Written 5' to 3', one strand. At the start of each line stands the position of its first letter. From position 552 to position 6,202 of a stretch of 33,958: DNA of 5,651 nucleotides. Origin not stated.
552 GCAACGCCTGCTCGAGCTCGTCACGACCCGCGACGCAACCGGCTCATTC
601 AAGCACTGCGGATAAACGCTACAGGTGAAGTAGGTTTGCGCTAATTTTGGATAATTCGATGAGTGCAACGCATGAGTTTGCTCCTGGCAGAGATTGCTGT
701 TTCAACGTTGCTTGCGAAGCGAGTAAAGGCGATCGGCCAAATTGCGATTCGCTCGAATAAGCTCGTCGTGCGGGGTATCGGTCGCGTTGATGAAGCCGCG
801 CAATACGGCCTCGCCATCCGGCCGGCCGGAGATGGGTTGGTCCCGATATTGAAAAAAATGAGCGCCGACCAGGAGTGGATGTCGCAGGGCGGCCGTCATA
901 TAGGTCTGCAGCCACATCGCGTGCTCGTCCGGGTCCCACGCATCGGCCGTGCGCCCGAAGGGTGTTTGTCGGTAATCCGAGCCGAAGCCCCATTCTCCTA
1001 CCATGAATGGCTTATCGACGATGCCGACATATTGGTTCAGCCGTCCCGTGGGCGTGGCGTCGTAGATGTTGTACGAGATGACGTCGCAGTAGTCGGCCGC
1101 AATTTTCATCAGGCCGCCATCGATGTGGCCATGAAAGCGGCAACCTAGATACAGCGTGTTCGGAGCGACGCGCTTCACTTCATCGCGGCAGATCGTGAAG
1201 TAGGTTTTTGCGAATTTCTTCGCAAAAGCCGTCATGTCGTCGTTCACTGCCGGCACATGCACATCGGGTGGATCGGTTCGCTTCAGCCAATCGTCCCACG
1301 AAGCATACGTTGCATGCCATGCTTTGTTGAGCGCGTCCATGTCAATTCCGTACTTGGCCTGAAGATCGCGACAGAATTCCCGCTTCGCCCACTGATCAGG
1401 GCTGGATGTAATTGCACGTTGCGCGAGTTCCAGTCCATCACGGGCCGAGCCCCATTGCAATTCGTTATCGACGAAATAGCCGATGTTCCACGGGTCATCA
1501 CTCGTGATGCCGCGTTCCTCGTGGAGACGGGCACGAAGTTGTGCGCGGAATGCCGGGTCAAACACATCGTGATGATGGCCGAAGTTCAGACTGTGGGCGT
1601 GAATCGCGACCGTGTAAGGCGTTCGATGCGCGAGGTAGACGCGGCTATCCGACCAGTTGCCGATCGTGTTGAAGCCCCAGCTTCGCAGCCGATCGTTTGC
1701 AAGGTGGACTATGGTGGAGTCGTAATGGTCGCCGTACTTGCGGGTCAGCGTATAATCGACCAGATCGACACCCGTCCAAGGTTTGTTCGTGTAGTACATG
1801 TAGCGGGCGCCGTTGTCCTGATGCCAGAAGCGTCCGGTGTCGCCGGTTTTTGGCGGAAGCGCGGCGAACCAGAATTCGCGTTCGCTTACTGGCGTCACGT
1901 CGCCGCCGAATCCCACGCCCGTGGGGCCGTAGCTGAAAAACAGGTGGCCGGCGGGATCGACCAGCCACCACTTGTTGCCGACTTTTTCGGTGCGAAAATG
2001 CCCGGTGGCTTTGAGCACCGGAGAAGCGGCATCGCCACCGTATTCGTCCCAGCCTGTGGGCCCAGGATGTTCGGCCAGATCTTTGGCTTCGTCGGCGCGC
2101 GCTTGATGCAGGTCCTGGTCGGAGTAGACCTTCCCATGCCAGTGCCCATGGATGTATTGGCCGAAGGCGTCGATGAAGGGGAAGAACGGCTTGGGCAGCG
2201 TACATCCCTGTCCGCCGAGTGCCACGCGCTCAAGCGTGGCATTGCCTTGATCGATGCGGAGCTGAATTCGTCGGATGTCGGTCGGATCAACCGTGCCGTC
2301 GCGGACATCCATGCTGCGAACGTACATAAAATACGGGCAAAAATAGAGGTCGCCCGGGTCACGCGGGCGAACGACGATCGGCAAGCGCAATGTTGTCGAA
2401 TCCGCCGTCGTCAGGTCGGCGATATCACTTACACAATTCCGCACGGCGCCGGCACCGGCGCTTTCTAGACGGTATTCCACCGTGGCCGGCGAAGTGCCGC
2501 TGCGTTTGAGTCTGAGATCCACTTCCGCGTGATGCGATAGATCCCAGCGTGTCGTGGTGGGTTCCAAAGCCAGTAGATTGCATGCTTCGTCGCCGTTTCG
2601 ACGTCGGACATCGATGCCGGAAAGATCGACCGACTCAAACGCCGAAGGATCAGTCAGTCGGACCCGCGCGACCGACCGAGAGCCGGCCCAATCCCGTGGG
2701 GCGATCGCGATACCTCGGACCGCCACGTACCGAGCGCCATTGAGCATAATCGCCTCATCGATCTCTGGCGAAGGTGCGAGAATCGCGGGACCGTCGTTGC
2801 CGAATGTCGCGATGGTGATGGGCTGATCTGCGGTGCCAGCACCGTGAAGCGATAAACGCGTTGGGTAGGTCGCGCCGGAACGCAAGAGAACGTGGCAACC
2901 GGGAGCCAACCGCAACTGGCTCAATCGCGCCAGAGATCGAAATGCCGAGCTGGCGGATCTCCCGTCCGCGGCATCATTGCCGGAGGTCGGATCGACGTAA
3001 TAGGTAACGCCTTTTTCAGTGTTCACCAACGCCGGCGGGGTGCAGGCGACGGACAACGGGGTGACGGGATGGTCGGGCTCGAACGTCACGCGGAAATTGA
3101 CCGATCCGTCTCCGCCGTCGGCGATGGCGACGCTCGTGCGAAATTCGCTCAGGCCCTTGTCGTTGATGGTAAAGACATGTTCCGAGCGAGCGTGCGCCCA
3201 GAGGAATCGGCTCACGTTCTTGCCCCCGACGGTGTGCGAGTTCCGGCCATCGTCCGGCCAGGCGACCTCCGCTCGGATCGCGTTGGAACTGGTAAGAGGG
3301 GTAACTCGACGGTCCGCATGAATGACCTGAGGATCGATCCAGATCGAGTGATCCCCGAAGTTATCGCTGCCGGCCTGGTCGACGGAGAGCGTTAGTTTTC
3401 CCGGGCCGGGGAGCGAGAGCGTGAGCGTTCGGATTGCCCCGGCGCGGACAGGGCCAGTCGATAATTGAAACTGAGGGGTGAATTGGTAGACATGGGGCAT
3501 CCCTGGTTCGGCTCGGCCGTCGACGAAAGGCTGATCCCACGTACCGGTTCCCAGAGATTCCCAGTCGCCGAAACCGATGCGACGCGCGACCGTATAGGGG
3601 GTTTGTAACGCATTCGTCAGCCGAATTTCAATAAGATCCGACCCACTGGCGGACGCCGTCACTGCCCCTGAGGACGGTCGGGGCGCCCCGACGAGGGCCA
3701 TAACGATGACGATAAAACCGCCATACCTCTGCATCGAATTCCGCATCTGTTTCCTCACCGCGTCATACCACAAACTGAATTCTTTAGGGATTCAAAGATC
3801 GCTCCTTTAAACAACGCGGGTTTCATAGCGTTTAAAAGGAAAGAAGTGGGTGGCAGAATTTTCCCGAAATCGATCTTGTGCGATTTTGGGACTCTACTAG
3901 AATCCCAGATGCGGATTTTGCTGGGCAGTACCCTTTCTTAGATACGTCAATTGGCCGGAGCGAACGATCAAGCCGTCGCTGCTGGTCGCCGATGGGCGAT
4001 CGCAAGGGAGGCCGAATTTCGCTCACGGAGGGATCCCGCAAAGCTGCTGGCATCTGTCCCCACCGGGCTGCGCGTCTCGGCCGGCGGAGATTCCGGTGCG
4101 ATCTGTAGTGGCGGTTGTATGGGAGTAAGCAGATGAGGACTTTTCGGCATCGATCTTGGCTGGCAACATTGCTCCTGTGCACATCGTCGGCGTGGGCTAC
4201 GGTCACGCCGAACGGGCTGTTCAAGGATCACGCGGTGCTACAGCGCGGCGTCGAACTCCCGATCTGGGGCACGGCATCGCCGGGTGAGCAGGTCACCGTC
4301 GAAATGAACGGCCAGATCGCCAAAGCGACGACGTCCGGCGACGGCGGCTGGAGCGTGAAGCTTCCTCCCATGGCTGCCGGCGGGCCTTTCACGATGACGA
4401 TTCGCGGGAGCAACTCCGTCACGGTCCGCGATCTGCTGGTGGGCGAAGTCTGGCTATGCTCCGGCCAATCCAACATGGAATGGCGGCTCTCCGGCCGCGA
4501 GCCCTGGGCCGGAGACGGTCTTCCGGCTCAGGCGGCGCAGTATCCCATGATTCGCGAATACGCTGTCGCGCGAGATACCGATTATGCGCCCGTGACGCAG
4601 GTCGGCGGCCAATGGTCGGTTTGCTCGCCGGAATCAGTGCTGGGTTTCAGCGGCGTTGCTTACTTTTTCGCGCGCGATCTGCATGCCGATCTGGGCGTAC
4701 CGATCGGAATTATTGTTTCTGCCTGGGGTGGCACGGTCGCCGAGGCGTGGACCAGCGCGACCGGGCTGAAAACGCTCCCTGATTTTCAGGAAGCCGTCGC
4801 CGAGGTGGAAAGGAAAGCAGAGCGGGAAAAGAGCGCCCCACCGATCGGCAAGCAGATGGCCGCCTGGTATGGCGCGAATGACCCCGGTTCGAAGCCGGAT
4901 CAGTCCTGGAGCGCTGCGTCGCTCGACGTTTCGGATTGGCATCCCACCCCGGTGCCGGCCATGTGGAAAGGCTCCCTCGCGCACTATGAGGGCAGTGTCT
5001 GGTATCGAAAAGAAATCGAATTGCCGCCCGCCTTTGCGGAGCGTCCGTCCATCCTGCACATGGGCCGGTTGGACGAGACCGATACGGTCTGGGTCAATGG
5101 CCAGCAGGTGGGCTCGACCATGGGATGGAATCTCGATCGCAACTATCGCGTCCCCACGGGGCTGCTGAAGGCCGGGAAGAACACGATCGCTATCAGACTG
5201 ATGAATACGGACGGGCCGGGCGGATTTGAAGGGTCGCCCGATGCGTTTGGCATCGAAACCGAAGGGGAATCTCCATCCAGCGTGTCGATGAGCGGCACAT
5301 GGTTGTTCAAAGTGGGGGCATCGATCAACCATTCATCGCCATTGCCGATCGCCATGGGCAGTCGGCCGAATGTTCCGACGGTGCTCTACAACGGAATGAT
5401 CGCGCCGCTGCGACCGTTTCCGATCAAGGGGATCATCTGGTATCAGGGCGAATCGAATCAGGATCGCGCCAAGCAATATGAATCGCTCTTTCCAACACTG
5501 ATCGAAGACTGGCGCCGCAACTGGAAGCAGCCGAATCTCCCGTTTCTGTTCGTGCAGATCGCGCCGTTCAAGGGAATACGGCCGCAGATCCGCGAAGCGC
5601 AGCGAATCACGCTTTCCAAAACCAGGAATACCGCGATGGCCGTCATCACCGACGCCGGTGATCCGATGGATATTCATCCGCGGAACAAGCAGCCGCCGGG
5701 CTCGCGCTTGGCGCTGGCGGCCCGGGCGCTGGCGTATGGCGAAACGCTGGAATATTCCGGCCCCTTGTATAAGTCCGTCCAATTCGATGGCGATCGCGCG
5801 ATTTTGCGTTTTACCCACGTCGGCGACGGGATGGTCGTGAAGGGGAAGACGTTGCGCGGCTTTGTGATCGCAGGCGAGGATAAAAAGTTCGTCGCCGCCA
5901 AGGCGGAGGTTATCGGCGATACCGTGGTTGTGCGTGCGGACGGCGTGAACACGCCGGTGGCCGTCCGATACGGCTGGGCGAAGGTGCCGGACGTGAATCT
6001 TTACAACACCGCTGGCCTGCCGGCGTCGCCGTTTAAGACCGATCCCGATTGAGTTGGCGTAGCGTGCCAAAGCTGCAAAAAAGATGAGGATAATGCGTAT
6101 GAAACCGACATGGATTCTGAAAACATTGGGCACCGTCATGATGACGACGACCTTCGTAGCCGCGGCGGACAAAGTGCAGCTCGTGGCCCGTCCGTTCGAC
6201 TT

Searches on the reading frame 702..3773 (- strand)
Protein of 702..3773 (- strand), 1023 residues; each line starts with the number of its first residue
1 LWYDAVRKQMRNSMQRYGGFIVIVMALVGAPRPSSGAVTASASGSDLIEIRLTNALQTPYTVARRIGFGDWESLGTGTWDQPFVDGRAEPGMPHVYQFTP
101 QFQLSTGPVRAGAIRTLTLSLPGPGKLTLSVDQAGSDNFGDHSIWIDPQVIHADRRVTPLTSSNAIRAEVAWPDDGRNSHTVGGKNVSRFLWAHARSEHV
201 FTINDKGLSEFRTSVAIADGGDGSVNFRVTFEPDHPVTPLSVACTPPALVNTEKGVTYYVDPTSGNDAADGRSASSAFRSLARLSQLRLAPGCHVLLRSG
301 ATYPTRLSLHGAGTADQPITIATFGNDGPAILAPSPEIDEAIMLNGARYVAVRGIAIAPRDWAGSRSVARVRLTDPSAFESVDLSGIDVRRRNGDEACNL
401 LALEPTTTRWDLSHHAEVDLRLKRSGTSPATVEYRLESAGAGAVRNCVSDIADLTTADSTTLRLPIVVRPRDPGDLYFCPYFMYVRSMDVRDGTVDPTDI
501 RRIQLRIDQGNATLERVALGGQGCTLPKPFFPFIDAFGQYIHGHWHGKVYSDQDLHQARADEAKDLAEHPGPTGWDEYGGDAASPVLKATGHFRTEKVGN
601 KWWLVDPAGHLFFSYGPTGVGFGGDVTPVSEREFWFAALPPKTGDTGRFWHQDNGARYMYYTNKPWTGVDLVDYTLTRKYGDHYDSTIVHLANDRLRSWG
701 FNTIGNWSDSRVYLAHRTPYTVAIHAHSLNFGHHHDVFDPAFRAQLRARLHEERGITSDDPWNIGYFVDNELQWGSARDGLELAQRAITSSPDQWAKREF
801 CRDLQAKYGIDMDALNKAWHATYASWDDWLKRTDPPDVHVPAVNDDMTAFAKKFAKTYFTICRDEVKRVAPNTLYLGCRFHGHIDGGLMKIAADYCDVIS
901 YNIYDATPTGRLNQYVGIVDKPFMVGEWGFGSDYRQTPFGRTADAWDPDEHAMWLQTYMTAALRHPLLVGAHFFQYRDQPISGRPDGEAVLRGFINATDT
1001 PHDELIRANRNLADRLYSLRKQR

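Call 27: search_protein_families(library=pfam, proteins=[window:702-3773:-], max_evalue=0.001)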
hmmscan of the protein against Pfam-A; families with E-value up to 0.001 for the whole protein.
window:702-3773:- (1023 aa): 1 family
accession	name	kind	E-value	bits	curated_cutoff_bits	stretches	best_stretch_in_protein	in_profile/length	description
PF08305.17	NPCBM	-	2.2e-08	34.7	23.9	0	175-230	27-82/137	NPCBM/NEW2 domain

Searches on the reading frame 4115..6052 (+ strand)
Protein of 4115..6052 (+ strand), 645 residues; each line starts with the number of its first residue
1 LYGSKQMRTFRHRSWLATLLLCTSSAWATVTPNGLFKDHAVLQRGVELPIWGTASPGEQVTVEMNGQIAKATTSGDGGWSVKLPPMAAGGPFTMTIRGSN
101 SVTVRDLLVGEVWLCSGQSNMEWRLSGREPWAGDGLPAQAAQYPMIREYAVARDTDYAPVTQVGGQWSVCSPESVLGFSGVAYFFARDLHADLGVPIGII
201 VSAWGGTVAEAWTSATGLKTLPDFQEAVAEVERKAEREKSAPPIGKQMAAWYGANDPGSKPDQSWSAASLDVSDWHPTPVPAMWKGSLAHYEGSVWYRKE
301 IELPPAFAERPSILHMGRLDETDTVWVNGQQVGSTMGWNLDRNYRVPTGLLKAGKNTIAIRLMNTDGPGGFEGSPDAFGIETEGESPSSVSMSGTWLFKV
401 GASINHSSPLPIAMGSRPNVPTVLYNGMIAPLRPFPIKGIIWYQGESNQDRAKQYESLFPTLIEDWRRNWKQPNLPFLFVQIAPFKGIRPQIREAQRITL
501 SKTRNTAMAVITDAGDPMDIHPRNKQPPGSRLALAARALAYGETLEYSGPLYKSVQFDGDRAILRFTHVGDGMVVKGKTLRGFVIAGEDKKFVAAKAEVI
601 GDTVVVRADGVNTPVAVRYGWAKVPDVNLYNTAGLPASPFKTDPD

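Call 27: search_protein_families(library=pfam, proteins=[window:4115-6052:+], max_evalue=0.001)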
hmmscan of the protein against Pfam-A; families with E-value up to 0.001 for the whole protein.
window:4115-6052:+ (645 aa): 5 families
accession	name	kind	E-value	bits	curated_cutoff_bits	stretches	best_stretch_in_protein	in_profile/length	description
PF03629.24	SASA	-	1.1e-21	77.9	24.8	2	424-507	104-192/226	Carbohydrate esterase, sialic acid-specific acetylesterase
PF02837.24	Glyco_hydro_2_N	-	4.8e-07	30.3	28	1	285-364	57-135/169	Glycosyl hydrolases family 2, sugar binding domain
PF21467.3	BetaGal_gal-bd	-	6.1e-06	26.7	27.3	1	295-356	2-62/62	Beta-galactosidase, galactose-binding domain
PF22666.2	Glyco_hydro_2_N2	-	1.6e-05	25.5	27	1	294-363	49-118/167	Glycosyl hydrolase 2 galactose-binding domain-like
PF13364.12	BetaGal_ABD2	-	2.5e-05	25.4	23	1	265-366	7-110/112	Beta-galactosidase second all-beta domain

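Call 73: search_protein_families(library=ncbifam, proteins=[window:4115-6052:+], max_evalue=0.00001)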
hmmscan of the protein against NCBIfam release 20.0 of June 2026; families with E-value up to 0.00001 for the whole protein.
window:4115-6052:+ (645 aa): 4 families
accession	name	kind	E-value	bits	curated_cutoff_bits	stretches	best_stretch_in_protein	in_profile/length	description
NF049890.1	Bet1-4galacdseBT4151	equivalog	1.8e-10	39.4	1500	1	284-364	98-177/952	exo-beta-1,4-galactosidase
NF033510.3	Ca_tandemer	repeat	2.8e-09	37.2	50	1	29-88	12-78/96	Ca2+-stabilized repeat-containing adhesin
NF045579.1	rhamnoside_JR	domain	4.5e-06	26.8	50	0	288-364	35-110/123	glycosylhydrolase-like jelly roll fold domain-containing protein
NF041463.1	GalB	equivalog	5.6e-06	24.4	900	0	291-365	132-206/869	beta-galactosidase GalB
